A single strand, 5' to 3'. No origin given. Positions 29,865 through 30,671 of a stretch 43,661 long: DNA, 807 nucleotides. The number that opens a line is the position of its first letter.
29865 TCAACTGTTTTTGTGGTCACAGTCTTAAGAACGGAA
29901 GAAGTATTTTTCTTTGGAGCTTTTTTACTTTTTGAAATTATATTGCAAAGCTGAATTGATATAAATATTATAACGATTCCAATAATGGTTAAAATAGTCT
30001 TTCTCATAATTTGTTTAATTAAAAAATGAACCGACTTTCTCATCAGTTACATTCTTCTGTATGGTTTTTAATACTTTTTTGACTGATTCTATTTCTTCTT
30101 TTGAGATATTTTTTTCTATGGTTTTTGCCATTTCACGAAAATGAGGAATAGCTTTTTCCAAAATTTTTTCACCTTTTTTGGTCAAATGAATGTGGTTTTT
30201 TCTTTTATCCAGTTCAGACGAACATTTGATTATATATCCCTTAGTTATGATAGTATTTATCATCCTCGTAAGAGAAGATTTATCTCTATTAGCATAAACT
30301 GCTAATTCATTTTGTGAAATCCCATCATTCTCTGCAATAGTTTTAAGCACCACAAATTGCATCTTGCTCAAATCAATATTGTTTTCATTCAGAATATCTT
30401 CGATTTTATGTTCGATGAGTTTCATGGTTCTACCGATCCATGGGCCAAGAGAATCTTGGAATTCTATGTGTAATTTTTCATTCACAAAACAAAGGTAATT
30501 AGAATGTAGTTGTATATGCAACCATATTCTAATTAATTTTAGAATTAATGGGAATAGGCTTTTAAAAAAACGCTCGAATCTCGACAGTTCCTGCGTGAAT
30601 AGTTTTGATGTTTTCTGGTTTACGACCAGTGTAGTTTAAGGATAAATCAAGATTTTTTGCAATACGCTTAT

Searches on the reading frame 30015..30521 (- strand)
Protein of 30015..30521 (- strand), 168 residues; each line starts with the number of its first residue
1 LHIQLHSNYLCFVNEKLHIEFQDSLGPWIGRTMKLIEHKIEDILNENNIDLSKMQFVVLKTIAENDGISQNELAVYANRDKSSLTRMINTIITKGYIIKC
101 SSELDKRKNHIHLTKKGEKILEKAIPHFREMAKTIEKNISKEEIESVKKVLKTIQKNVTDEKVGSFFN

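Call 5: search_protein_families(library=pfam, proteins=[window:30015-30521:-], max_evalue=0.001)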
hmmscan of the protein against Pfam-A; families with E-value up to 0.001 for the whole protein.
window:30015-30521:- (168 aa): 7 families
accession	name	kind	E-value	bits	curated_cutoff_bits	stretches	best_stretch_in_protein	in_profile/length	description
PF12802.13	MarR_2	-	8.2e-11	42.3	27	1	50-107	2-60/61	MarR family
PF01047.28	MarR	-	2.4e-10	40.6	24.6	1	51-108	1-58/59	MarR family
PF22381.2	Staph_reg_Sar_Rot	-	5.7e-09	36.4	27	1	47-122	8-83/85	Transcriptional regulator SarA/Rot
PF13463.12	HTH_27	-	5.1e-06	27.1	22.2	1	52-117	2-68/68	Winged helix DNA-binding domain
PF04182.18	B-block_TFIIIC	-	4e-05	24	22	1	53-102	2-53/73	B-block binding subunit of TFIIIC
PF14947.12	HTH_45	-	0.00011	22.6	25.5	1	58-131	11-75/77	Winged helix-turn-helix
PF13412.12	HTH_24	-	0.0004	20.3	21.9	0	54-97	4-47/48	Winged helix-turn-helix DNA-binding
